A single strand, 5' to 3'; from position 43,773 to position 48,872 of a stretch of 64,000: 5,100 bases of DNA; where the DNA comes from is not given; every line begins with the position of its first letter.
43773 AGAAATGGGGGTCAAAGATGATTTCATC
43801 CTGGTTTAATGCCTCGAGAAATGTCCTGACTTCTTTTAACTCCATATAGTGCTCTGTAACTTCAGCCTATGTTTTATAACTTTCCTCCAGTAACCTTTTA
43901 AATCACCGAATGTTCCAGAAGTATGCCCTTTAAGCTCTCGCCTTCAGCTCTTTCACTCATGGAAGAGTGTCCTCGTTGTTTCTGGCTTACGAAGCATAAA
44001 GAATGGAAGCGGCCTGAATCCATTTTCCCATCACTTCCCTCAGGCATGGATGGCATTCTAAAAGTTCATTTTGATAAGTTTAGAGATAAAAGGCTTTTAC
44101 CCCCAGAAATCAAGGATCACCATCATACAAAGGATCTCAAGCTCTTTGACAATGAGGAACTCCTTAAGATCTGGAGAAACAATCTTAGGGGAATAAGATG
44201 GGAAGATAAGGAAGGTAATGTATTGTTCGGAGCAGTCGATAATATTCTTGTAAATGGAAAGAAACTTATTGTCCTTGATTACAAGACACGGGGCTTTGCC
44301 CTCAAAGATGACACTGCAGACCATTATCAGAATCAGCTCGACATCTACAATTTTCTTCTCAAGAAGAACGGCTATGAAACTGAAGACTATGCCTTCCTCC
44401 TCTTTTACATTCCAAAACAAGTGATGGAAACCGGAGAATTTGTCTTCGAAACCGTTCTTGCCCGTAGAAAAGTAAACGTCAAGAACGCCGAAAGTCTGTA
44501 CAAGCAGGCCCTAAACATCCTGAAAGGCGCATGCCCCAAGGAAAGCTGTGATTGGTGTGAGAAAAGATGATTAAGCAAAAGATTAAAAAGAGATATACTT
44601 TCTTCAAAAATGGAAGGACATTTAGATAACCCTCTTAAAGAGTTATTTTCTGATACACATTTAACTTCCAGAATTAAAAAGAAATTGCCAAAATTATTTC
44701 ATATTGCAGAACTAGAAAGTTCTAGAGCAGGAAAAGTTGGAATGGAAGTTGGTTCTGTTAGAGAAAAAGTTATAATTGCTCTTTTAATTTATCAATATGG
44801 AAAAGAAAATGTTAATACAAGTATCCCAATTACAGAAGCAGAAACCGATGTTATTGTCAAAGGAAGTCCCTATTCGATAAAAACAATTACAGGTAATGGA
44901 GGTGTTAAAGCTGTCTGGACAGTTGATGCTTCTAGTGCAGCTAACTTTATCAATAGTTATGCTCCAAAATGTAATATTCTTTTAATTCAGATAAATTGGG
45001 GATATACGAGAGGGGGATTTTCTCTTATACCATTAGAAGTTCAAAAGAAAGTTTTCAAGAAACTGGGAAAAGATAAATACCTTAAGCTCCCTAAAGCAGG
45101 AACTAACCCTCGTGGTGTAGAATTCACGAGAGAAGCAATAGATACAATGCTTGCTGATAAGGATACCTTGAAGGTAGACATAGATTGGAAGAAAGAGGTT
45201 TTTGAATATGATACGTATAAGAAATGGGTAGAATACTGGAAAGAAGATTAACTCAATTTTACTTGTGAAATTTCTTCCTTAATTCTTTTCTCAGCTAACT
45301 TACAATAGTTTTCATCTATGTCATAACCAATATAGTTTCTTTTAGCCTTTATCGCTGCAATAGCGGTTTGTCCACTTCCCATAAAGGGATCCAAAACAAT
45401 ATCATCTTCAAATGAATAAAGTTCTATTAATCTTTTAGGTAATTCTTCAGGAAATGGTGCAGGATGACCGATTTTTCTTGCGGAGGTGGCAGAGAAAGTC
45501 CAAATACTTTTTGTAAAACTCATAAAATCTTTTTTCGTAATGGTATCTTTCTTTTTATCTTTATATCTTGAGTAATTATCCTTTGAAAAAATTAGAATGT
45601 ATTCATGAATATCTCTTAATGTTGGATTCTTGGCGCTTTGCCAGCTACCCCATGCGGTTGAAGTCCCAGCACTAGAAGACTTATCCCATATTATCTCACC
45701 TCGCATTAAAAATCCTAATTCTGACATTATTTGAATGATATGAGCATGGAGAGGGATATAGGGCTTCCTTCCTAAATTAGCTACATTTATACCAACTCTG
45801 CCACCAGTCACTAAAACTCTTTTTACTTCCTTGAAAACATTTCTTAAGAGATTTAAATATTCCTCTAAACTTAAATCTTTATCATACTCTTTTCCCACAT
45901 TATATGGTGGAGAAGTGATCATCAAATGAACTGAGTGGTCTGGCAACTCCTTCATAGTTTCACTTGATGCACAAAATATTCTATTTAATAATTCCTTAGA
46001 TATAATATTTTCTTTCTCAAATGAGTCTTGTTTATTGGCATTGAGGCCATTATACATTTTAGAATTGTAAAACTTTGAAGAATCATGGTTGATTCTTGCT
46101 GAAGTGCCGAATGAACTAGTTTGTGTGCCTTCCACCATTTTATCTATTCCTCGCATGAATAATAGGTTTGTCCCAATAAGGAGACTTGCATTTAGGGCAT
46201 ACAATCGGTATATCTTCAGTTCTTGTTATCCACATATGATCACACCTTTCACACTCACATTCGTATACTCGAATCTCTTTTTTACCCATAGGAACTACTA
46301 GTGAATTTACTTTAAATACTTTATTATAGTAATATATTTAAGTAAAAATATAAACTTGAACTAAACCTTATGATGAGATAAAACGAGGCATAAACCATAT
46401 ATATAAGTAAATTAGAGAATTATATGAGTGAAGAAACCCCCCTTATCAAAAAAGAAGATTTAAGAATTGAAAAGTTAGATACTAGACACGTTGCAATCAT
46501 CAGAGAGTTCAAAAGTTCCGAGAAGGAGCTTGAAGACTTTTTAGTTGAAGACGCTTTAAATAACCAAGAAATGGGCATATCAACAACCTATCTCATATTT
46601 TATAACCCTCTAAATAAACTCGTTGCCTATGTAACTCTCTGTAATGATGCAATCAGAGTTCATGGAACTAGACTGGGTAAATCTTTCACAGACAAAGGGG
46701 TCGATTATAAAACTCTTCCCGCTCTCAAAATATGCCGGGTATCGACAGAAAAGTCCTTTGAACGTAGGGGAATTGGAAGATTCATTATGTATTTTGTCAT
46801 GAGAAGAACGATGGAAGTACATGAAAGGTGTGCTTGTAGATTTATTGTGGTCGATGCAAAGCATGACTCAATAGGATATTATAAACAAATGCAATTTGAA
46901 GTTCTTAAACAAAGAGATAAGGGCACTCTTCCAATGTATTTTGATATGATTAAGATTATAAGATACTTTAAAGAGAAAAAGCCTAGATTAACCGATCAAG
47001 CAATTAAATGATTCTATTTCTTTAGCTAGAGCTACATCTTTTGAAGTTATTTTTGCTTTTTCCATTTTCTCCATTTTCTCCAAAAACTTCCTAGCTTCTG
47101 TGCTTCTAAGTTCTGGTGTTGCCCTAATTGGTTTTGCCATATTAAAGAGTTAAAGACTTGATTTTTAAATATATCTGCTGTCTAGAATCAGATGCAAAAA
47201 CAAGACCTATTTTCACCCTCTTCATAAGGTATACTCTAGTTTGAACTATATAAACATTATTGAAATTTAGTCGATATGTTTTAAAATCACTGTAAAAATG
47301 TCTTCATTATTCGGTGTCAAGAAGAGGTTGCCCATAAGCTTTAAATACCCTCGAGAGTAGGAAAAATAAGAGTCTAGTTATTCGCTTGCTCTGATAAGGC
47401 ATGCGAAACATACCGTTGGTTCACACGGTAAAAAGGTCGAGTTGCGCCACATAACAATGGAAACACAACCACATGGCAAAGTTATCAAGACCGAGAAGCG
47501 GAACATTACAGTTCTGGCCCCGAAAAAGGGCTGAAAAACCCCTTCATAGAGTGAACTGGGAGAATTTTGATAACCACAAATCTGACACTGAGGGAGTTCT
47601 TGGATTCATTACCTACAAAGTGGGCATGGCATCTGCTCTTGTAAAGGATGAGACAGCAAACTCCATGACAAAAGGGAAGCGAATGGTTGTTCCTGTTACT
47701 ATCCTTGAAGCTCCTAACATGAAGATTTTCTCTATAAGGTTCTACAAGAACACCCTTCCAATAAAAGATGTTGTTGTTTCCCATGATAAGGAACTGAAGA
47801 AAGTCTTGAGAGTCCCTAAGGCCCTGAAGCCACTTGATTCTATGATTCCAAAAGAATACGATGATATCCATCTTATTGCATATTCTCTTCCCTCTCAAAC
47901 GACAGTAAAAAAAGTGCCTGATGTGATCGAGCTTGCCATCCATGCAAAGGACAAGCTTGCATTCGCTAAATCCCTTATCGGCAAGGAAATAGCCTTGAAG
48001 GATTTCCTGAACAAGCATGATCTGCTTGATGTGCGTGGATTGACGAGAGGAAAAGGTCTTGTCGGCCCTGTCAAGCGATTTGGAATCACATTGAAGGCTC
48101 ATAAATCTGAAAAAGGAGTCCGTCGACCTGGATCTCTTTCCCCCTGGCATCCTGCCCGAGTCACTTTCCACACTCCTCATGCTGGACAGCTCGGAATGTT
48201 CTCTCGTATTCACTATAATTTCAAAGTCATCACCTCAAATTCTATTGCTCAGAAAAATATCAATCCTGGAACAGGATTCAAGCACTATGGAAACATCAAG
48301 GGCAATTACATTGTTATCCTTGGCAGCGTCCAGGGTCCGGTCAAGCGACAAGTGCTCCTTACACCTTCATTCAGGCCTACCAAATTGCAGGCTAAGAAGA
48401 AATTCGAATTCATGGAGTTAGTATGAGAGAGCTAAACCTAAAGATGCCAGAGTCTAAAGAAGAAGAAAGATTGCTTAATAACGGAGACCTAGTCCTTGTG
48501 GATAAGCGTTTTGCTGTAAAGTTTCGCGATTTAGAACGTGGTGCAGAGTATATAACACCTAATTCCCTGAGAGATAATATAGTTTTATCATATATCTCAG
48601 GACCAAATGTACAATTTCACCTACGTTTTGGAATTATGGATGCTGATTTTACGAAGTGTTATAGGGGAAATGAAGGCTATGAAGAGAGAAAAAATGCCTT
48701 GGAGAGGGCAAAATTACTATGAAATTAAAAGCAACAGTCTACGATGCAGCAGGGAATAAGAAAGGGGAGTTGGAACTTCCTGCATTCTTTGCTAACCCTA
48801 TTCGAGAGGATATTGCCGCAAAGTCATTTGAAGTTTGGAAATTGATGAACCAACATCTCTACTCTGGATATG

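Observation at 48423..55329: Four orphan ORFs inserted exactly at gene junctions of the universally conserved ribosomal-protein superoperon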

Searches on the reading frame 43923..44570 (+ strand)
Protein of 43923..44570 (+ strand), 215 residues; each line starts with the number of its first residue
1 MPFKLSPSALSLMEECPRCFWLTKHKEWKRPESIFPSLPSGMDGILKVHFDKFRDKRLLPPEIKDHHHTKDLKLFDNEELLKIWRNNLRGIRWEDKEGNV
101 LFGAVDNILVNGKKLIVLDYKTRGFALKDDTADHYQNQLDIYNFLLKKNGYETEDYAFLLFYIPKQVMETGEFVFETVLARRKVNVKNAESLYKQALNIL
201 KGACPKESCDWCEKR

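Call 92: search_protein_families(library=pfam, proteins=[window:43923-44570:+], max_evalue=0.001)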
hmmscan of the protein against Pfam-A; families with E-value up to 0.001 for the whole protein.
window:43923-44570:+ (215 aa): 1 family
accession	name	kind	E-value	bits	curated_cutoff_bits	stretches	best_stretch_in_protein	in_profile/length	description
PF12705.13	PDDEXK_1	-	5e-10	40.2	22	1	5-213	2-241/247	PD-(D/E)XK nuclease superfamily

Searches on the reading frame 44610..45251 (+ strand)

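Call 92: search_protein_families(library=pfam, proteins=[window:44610-45251:+], max_evalue=0.001)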
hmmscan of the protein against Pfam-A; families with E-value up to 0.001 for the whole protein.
window:44610-45251:+ (213 aa): 1 family
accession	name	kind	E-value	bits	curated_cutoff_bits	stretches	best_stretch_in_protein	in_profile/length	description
PF15514.12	ThaI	-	1.1e-83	280.4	25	1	12-212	1-203/203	Restriction endonuclease ThaI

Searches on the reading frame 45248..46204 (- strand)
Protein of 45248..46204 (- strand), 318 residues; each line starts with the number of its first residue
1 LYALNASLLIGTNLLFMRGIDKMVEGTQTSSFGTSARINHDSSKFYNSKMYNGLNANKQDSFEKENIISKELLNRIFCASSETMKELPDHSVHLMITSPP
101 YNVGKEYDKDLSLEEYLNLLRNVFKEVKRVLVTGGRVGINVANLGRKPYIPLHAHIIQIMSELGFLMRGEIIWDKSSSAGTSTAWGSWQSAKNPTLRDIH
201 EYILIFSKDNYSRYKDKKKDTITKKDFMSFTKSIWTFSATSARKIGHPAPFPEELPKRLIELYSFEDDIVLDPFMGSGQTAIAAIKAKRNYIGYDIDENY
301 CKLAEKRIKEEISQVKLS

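Call 92: search_protein_families(library=pfam, proteins=[window:45248-46204:-], max_evalue=0.001)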
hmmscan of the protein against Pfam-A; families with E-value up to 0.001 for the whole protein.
window:45248-46204:- (318 aa): 2 families
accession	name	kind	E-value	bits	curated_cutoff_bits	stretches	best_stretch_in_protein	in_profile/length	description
PF01555.25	N6_N4_Mtase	-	1.1e-51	176.3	26.7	1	92-306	1-221/221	DNA methylase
PF01170.24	UPF0020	-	0.00011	22.3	22.3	0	243-305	4-67/197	RMKL-like, methyltransferase domain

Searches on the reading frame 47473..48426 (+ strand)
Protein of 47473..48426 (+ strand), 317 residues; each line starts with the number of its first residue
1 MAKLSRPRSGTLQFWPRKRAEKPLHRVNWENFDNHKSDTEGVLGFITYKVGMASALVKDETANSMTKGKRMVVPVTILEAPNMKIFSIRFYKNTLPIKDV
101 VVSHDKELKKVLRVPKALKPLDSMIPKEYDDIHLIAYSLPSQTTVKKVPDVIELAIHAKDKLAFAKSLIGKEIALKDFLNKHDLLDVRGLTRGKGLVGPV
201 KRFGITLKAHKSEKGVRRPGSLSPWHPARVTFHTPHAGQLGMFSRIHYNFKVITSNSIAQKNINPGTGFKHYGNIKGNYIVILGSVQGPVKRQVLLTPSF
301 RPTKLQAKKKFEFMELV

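Call 3: search_protein_families(library=pfam, proteins=[window:47473-48426:+], max_evalue=1)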
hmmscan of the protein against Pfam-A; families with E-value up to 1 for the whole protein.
window:47473-48426:+ (317 aa): 1 family
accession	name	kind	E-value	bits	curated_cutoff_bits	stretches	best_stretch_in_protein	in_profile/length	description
PF00297.29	Ribosomal_L3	-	3.5e-52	178.1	22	2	124-305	152-350/369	Ribosomal protein L3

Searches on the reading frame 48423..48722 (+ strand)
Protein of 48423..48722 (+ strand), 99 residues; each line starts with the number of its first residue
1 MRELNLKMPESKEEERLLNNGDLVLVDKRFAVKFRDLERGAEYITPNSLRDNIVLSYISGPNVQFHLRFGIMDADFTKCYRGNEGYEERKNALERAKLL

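Call 3: search_protein_families(library=pfam, proteins=[window:48423-48722:+], max_evalue=1)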
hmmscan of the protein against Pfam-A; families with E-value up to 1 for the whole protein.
window:48423-48722:+ (99 aa): 1 family
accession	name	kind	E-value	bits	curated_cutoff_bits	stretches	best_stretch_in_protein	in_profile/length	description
PF23213.1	DUF7065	-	0.15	12.6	27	1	13-77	84-147/183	Domain of unknown function (DUF7065)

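Call 4: search_protein_families(library=ncbifam, proteins=[window:48423-48722:+], max_evalue=10)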
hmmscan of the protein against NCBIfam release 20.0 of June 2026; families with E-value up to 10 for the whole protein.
window:48423-48722:+ (99 aa): 0 families

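Call 5: search_protein_families(library=phrogs, proteins=[window:48423-48722:+], max_evalue=10)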
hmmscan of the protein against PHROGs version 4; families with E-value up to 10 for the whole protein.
window:48423-48722:+ (99 aa): 0 families

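Call 20: search_protein_families(library=pfam, alignment_id=A1, max_evalue=0.001)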
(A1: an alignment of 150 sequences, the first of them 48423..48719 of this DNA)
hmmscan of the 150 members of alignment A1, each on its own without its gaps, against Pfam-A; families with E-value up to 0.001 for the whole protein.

A. member 1, window:48423-48719:+ (99 aa): 0 families

B. families by the number of members that match (of 150 scanned): 21 families
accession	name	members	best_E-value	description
PF00929.31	RNase_T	7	1.8e-12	Exonuclease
PF16473.11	Rv2179c-like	6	1.4e-09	3'-5' exoribonuclease Rv2179c-like domain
PF13482.12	RNase_H_2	6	9.8e-06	RNase_H superfamily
PF00078.32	RVT_1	2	3e-11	Reverse transcriptase (RNA-dependent DNA polymerase)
PF03483.22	B3_4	1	4.1e-33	B3/4 domain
PF18931.5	DUF5680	1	8.8e-23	Domain of unknown function (DUF5680)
PF00583.31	Acetyltransf_1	1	4.7e-20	Acetyltransferase (GNAT) family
PF13508.13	Acetyltransf_7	1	2.1e-15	Acetyltransferase (GNAT) domain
PF13673.13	Acetyltransf_10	1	1e-14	Acetyltransferase (GNAT) domain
PF14528.11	LAGLIDADG_3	1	2.2e-14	LAGLIDADG-like domain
PF02796.21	HTH_7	1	3.5e-10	Helix-turn-helix domain of resolvase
PF13420.13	Acetyltransf_4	1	7.6e-10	Acetyltransferase (GNAT) domain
PF13302.13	Acetyltransf_3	1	1.4e-09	Acetyltransferase (GNAT) domain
PF08445.16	FR47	1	1.1e-08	FR47-like protein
PF13384.12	HTH_23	1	2.3e-07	Homeodomain-like domain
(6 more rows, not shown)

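Call 32: search_protein_representatives(protein=window:48423-48719:+)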
Query: 99 residues. Proteins with E-value up to 0.001 (for the whole library): 1; up to 1e-10: 1; up to 1e-30: 1. The best 1 are listed.
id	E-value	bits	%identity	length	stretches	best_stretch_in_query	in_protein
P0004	3.5e-59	213.0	100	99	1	1-99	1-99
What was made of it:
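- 48423..48722 (+): Insert ORF A, 99 aa, at L3|L4. Probable distant member of the junction family SF1. Call 32: only itself among 1.84e9 representatives.
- Tried and rejected: The full phmmer search of A against 1.84e9 representatives returned only A (call 32).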

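Call 51: search_solved_structures(query=A2, max_evalue=10, show_alignments=2)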
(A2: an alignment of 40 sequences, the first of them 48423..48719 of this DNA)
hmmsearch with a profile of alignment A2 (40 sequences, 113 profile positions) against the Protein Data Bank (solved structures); distinct sequences matched with E-value up to 10: 10.
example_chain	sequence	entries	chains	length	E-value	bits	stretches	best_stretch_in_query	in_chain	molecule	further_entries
1b24_A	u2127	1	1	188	0.34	14.4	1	37-110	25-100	Homing endonuclease I-DmoI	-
5o6i_A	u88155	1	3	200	0.34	14.4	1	37-110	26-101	Homing endonuclease I-DmoI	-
5akm_A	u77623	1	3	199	0.36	14.3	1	36-110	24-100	HOMING ENDONUCLEASE I-DMOI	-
4un7_G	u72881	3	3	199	0.39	14.2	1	37-110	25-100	HOMING ENDONUCLEASE I-DMOI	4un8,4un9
2vs7_A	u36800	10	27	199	0.39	14.2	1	37-110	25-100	HOMING ENDONUCLEASE I-DMOI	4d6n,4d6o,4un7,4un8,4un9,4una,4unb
2vs8_A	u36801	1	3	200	0.39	14.2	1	37-110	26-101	HOMING ENDONUCLEASE I-DMOI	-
5a0w_A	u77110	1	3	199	0.41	14.1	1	37-110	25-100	HOMING ENDONUCLEASE I-DMOI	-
1mow_A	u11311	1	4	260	0.86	13.1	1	38-110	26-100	chimera of homing endonuclease I-DmoI and DNA endonuclease I-CreI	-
5ak9_A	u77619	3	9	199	1.1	12.7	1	37-110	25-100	HOMING ENDONUCLEASE I-DMOI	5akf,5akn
6eri_AP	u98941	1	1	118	1.4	12.4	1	13-47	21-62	50S ribosomal protein L19, chloroplastic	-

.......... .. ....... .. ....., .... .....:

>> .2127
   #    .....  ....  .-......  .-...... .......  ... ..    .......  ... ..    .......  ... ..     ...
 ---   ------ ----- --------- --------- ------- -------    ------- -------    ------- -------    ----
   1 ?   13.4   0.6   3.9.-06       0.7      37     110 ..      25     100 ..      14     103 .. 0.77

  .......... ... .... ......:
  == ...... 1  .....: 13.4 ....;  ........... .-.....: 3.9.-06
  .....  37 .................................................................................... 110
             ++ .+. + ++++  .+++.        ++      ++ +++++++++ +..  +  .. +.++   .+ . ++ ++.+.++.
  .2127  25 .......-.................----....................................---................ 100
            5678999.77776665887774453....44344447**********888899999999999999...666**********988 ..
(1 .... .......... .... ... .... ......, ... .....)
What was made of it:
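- The PDB hit is not significant (E = 0.34, call 51).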

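Call 52: search_protein_families(library=pfam, alignment_id=A2, max_evalue=10)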
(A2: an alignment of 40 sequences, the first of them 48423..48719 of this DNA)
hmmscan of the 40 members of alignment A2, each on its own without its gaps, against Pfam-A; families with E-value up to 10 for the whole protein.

A. member 1, window:48423-48719:+ (99 aa): 1 family
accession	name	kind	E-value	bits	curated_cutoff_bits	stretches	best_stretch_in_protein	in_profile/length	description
PF23213.1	DUF7065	-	0.15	12.6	27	1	13-77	84-147/183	Domain of unknown function (DUF7065)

B. families by the number of members that match (of 40 scanned): 14 families
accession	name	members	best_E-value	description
PF19312.4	NtrY_N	1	0.0018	NtrY N-terminal region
PF25724.1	crAss_THA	1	0.016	Crassvirus tail hub protein A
PF24976.1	Lipocalin_10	1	0.027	Lipocalin domain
PF06257.17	VEG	1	0.032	Biofilm formation stimulator VEG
PF00164.32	Ribosom_S12_S23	1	0.042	Ribosomal protein S12/S23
PF03072.19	DUF237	1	0.042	Domain of unknown function (DUF237)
PF17666.6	DUF5528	1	0.043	Family of unknown function (DUF5528)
PF23406.1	ZNF380_CC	1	0.054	ZNF380 coiled-coil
PF12345.13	DUF3641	1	0.093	Protein of unknown function (DUF3641)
PF06240.19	COXG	1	0.11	Carbon monoxide dehydrogenase subunit G (CoxG)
PF03139.20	AnfG_VnfG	1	0.13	Vanadium/alternative nitrogenase delta subunit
PF23213.1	DUF7065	1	0.15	Domain of unknown function (DUF7065)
PF18810.6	PBECR2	1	0.18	phage-Barnase-EndoU-ColicinE5/D-RelE like nuclease2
PF25171.1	Beta-prop_WDR36-Utp21_1st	1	0.25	WDR36/Utp21 first beta-propeller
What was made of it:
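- On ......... homing endonucleases: No Pfam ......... hit for any of the 40 SF1 members at E <= 10 (call 52).
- No SF1 member hits any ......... Pfam model, even at E <= 10 (call 52).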

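Call 62: predict_structure(protein=window:48423-48719:+)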
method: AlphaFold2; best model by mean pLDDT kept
length: 99 residues; sequences in the alignment: 1
mean_pLDDT: 41.9   pTM: 0.27
mean pLDDT of the five models: 41.9, 39.7, 39.6, 39.1, 35.9
residues with pLDDT >= 90: 0; 70-90: 0; 50-70: 7; < 50: 92
segments of 3 or more residues with pLDDT < 50: 1-21, 26-31, 35-86, 89-99
pLDDT, mean of each block of 10 residues (from residue 1): 37 45 47 45 40 38 40 40 45 41
secondary structure, 60 per line:
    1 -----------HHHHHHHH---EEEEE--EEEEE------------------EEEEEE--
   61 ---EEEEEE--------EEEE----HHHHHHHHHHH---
elements in order: H12-19 E23-27 E30-34 E53-58 E64-69 E78-81 H86-96
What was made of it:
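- On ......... homing endonucleases: Its helix/strand order is compatible, but the model is unusable (call 62).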

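Call 63: search_protein_families(library=padloc, alignment_id=A1, max_evalue=0.001)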
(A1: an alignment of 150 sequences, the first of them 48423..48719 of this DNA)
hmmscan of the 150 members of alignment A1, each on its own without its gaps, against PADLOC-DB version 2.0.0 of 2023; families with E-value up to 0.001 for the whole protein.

A. member 1, window:48423-48719:+ (99 aa): 0 families

B. families by the number of members that match (of 150 scanned): 60 families (the first 25 are shown)
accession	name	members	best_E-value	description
PDLC01247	DEDDh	7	1.4e-16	"CAS-I,CAS-II,CAS-III,CAS-IV,CAS-V,CAS-VI; associated"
PDLC00753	Effector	7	1.3e-11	Exonuclease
PDLC01136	RT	3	6.6e-34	RT (reverse transcriptase)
PDLC02063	Cas1_IIIb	3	4.2e-20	-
PDLC03779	RT_UG4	3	1.8e-17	DRT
PDLC03756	RT_UG19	3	1.2e-12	DRT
PDLC03759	RT_UG21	3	3.5e-11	DRT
PDLC03771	RT_UG32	3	7.8e-09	DRT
PDLC03758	RT_UG20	3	9.4e-09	DRT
PDLC03754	RT_UG17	2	4.3e-17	DRT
PDLC03764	RT_UG26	2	2e-15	DRT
PDLC03755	RT_UG18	2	1.2e-12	DRT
PDLC03774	RT_UG35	2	1.9e-12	DRT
PDLC03778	RT_UG39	2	7.9e-12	DRT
PDLC03785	RT_UG9_large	2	9e-11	DRT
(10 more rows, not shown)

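Call 64: search_protein_families(library=phrogs, alignment_id=A1, max_evalue=0.001)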
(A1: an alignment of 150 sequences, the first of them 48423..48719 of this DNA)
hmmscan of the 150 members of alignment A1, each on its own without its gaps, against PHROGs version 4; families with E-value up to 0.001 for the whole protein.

A. member 1, window:48423-48719:+ (99 aa): 0 families

B. families by the number of members that match (of 150 scanned): 18 families
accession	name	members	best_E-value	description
phrog_192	-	7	2.5e-22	DNA polymerase exonuclease subunit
phrog_1423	-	3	6.2e-61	Reverse transcriptase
phrog_255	-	3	2.1e-05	exonuclease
phrog_1249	-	1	7.1e-26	acetyltransferase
phrog_3810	-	1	1.1e-20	acetyltransferase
phrog_323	-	1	9.4e-12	transcriptional regulator, D5-like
phrog_11841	-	1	5.4e-11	acetyltransferase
phrog_8663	-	1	1.5e-10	-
phrog_21214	-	1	2.1e-08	acetyltransferase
phrog_2825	-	1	5.4e-08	polymerase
phrog_20341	-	1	7.3e-07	acetyltransferase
phrog_664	-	1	4.6e-06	DNA binding protein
phrog_2259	-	1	2.6e-05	Rnase H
phrog_30226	-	1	0.00019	-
phrog_14632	-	1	0.00022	DNA polymerase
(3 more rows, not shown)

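Call 66: search_dna_similar(query=window:48423-48719:+, collection=phages, mode=protein, max_evalue=0.01, max_rows=5)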
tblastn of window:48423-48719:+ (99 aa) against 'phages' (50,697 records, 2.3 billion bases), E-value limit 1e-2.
No match.

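Call 81: search_solved_structures(query=window:48423-48719:+, max_evalue=1)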
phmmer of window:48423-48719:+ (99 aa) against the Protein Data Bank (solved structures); distinct sequences matched with E-value up to 1: 0.
